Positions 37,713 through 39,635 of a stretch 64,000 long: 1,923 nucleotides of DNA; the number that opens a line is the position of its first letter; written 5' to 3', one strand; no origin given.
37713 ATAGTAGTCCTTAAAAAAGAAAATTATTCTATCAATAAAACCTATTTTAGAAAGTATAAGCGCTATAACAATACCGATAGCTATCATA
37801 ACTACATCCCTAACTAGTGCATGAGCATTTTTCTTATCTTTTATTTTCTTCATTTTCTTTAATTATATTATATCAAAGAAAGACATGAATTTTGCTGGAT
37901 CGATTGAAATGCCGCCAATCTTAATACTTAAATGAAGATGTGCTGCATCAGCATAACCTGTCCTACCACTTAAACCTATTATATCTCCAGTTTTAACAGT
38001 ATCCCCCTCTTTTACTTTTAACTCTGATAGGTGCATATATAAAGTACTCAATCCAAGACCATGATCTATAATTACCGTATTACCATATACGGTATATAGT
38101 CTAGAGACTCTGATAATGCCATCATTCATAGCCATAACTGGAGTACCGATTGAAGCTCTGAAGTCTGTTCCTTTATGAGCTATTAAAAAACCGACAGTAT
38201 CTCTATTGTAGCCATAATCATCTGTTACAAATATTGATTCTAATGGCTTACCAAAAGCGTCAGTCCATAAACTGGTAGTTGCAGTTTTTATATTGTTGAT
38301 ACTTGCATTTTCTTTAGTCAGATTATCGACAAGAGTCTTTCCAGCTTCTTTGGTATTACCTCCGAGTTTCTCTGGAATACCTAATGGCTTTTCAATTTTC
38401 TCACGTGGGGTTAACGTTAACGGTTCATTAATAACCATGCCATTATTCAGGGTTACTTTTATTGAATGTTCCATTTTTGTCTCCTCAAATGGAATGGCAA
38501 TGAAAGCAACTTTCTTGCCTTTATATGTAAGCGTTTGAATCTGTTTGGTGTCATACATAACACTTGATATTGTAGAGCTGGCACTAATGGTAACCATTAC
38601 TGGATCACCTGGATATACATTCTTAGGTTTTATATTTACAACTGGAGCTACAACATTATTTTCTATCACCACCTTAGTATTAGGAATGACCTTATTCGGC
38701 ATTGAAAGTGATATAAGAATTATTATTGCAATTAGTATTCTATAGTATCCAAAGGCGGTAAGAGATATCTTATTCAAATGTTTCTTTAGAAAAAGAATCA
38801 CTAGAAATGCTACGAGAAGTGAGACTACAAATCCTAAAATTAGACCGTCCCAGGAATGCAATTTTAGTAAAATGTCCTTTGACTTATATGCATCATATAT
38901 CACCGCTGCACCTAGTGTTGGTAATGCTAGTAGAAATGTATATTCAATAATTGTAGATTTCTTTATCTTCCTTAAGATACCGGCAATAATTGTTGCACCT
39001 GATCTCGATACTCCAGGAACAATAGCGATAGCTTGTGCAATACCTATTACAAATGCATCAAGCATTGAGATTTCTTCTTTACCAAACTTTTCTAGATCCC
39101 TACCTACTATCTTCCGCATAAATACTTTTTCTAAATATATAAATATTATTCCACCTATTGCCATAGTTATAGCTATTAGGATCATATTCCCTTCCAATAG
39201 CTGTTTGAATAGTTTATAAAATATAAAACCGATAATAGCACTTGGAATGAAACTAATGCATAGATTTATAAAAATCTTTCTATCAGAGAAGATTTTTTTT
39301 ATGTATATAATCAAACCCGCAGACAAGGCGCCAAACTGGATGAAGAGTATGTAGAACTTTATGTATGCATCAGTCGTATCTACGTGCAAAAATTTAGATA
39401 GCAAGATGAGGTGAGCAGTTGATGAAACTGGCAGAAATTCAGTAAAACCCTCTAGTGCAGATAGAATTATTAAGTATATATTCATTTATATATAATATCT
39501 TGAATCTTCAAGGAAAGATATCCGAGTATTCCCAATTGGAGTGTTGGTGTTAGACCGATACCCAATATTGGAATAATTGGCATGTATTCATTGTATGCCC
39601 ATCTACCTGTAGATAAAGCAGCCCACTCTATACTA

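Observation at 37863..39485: Undecaprenyl-diphosphatase (UppP/BacA) fused in-frame to an M23/LytM peptidoglycan endopeptidase domain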

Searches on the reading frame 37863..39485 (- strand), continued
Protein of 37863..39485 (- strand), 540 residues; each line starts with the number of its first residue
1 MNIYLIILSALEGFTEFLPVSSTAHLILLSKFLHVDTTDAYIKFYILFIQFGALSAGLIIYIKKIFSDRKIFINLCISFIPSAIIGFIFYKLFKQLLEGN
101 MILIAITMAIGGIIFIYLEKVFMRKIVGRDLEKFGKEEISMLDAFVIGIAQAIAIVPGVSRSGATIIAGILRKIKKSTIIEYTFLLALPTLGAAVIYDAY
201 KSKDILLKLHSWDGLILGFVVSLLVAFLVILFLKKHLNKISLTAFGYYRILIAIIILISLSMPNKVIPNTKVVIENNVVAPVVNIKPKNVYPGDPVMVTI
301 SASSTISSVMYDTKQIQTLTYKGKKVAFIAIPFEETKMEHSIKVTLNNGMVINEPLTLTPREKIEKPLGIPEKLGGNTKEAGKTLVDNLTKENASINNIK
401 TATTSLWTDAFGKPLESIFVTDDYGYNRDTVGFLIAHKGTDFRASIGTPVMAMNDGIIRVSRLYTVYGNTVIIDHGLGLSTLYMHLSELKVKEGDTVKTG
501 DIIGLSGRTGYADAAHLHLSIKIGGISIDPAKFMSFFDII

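Call 81: search_protein_families(library=ncbifam, proteins=[P0305, P0351], max_evalue=0.001)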
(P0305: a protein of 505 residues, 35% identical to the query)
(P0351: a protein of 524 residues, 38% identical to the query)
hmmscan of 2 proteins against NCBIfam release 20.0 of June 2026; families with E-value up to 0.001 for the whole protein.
P0305 (505 aa): 17 families
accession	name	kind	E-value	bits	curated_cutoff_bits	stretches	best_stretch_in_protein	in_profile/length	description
NF052530.1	Heli_ShapePgp3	exception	3.5e-36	124.7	300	1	238-500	17-266/270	peptidoglycan metallopeptidase Pgp3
NF008652.0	PRK11649.1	equivalog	7.2e-24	84.3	341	1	399-495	311-407/439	murein DD-endopeptidase MepM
NF053825.1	PdgNdpepShyA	equivalog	3.8e-22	78.6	700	1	397-496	292-391/425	peptidoglycan DD-endopeptidase ShyA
NF053824.1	PdgNdpepShyC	equivalog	1.6e-18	66.8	700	1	397-492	292-387/429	peptidoglycan DD-endopeptidase ShyC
NF052529.1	PG_M23_Pgp6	exception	1.8e-17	63.2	600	1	388-496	323-430/452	peptidoglycan metallopeptidase Pgp6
NF052336.1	PdgHdaseHSB100310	equivalog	5.6e-17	62.1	500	1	383-489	42-145/316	peptidoglycan hydrolase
NF041208.1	celldiv_DipM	equivalog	3.3e-13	49.6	740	1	399-497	317-416/419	cell division endopeptidase DipM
NF050804.1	CellDivDipMCaul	equivalog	6e-13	48.5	900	1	402-487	529-615/634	cell division endopeptidase DipM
NF040883.1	amid_act_ActS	equivalog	1.6e-12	47.2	375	1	400-498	135-233/242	amidase activator ActS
NF008102.0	PRK10847.1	equivalog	1.8e-12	47.5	236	1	20-183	33-201/219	DedA family protein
NF008644.1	PRK11637.1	equivalog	1.9e-11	43.6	270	1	399-496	284-381/385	murein hydrolase activator EnvC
NF052604.1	UndecprPTUtpABac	equivalog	2.2e-11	44.2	250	1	21-195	17-196/198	undecaprenyl phosphate transporter UptA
NF008123.1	PRK10871.1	equivalog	7e-11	42.1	311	1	400-497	264-361/365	murein hydrolase activator NlpD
NF053738.1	S2SprSpoIIQBc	equivalog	7.6e-11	42.1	250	1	381-498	111-223/232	stage II sporulation protein SpoIIQ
NF047755.1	LIC_10271_M23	exception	3.7e-07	30.1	180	1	399-470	115-186/207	LIC_10271 family cell wall hydrolase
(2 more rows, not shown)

P0351 (524 aa): 21 families
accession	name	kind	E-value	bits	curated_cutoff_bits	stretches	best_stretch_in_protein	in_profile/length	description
NF001390.0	PRK00281.1-4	equivalog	3.5e-75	252.9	260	1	2-257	5-268/272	undecaprenyl-diphosphate phosphatase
NF001389.0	PRK00281.1-2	equivalog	3.6e-70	236.5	262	1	2-252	5-261/272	undecaprenyl-diphosphate phosphatase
TIGR00753.1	undec_PP_bacA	equivalog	1e-62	212.2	217.5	1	6-248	1-255/255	undecaprenyl-diphosphatase UppP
NF001391.0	PRK00281.1-5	equivalog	2.9e-59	200.7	293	1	2-255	5-273/279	undecaprenyl-diphosphate phosphatase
NF001388.0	PRK00281.1-1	equivalog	2.2e-57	194.7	362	2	77-253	97-270/273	undecaprenyl-diphosphate phosphatase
NF001393.0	PRK00281.2-4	equivalog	1.1e-44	152.9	284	1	1-256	1-265/266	undecaprenyl-diphosphate phosphatase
NF001392.0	PRK00281.2-1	equivalog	1.4e-44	152.7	308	1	1-256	5-273/280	undecaprenyl-diphosphate phosphatase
NF001394.0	PRK00281.2-5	equivalog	1.6e-36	126.2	311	1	2-255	7-275/281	undecaprenyl-diphosphate phosphatase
TIGR03938.2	deacetyl_PgaB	equivalog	1.2e-33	116.3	321.9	2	307-431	5-144/621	poly-beta-1,6-N-acetyl-D-glucosamine N-deacetylase PgaB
NF001397.0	PRK00281.3-4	equivalog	5.8e-32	111.4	363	1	1-249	1-272/281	undecaprenyl-diphosphate phosphatase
NF011177.0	PRK14582.1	equivalog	2.1e-22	79.2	923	1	316-431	58-187/671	poly-beta-1,6-N-acetyl-D-glucosamine N-deacetylase PgaB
NF001396.0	PRK00281.3-3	equivalog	9.8e-21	74.8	382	1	2-252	3-261/264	undecaprenyl-diphosphate phosphatase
NF001398.0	PRK00281.3-5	equivalog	7e-19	68.7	354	1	2-234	3-252/278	undecaprenyl-diphosphate phosphatase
TIGR03933.1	PIA_icaB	equivalog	1.1e-17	64.4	248.35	1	327-485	33-204/245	intercellular adhesin biosynthesis polysaccharide N-deacetylase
NF011176.0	PRK14581.1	equivalog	4.3e-17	61.5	1091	1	308-430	52-186/673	poly-beta-1,6-N-acetyl-D-glucosamine N-deacetylase PgaB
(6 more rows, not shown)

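Call 84: find_encoding_contigs(protein=P0070, flank=3000, max_places=1)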
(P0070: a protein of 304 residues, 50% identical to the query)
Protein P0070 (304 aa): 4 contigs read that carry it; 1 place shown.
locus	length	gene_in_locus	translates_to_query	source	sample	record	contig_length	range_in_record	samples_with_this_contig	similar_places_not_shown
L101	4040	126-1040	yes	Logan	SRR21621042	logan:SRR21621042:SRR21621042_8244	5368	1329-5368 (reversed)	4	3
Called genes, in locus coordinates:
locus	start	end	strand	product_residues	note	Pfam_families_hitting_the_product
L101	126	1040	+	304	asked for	PF01551:Peptidase_M23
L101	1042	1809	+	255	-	PF02673:BacA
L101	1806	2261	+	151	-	PF02590:SPOUT_MTase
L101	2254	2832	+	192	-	-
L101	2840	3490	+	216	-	PF13462:Thioredoxin_4, PF01323:DSBA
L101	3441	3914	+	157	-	PF07884:VKOR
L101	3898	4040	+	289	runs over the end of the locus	PF10672:Methyltrans_SAM, PF03602:Cons_hypoth95 (weak)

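Call 85: find_encoding_contigs(protein=P0016, flank=4000, max_places=1)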
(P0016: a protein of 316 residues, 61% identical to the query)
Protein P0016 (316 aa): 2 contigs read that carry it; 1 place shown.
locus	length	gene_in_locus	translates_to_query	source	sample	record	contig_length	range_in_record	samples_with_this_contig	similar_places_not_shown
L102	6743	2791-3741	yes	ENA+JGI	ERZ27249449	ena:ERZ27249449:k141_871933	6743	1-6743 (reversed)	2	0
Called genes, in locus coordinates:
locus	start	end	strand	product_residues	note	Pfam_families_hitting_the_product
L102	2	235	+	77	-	?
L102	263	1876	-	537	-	PF00512:HisKA (faint), PF02518:HATPase_c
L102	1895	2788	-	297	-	PF13489:Methyltransf_23, PF01209:Ubie_methyltran, PF02353:CMAS (faint), PF13847:Methyltransf_31, PF08241:Methyltransf_11, PF08242:Methyltransf_12, PF13649:Methyltransf_25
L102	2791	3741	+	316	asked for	PF01551:Peptidase_M23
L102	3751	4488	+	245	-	PF01522:Polysacc_deac_1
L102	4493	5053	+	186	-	-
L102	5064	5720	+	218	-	PF13462:Thioredoxin_4, PF01323:DSBA, PF13743:Thioredoxin_5 (weak)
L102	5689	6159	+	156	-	PF07884:VKOR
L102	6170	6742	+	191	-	?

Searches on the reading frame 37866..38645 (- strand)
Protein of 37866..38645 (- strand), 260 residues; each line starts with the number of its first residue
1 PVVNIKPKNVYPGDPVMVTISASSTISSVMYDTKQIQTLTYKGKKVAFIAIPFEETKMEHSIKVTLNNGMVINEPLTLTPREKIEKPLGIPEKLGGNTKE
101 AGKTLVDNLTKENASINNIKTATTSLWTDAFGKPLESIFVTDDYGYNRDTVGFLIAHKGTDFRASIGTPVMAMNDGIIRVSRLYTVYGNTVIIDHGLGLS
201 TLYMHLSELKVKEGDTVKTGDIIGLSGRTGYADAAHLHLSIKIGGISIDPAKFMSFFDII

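Call 67: find_related_loci(query=A5, collection=metagenome_contigs, flank=3500)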
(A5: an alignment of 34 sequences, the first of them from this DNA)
Query A5 (260 aa) in metagenome_contigs; peptide patterns used: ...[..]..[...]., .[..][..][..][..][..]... (x = any residue, [..] = any of these).
600 stretches matched a pattern (row limit reached: there are more); 583 encode a relative of the query (tblastn E <= 1e-3); the best 80 are kept; 80 distinct loci.
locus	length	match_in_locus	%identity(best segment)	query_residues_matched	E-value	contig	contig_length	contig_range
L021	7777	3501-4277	56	2-260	3e-101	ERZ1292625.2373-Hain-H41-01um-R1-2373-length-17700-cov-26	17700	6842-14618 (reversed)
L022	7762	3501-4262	57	7-260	1e-99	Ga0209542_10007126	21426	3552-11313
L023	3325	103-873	54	1-257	8e-90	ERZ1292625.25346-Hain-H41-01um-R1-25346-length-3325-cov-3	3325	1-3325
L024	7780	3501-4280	47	1-257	6e-79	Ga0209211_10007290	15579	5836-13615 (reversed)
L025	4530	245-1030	45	1-258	3e-77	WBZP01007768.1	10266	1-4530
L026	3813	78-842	43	3-257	2e-74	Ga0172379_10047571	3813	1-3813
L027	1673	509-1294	44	3-257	1e-77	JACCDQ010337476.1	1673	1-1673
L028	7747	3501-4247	47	3-250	3e-73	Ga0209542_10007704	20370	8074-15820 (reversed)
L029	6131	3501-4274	42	3-257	2e-72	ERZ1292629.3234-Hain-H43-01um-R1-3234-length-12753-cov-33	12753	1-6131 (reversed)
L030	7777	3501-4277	46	1-257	2e-72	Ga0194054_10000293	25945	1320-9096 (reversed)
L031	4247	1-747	45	10-257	3e-72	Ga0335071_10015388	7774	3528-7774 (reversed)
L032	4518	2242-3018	44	1-257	2e-70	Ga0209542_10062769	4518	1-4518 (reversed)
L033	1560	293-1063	43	3-257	1e-71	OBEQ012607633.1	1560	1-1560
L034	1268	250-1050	41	2-259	4e-69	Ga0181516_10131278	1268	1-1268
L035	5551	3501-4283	39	2-257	6e-46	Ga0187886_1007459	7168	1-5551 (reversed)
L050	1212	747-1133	43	127-254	1e-30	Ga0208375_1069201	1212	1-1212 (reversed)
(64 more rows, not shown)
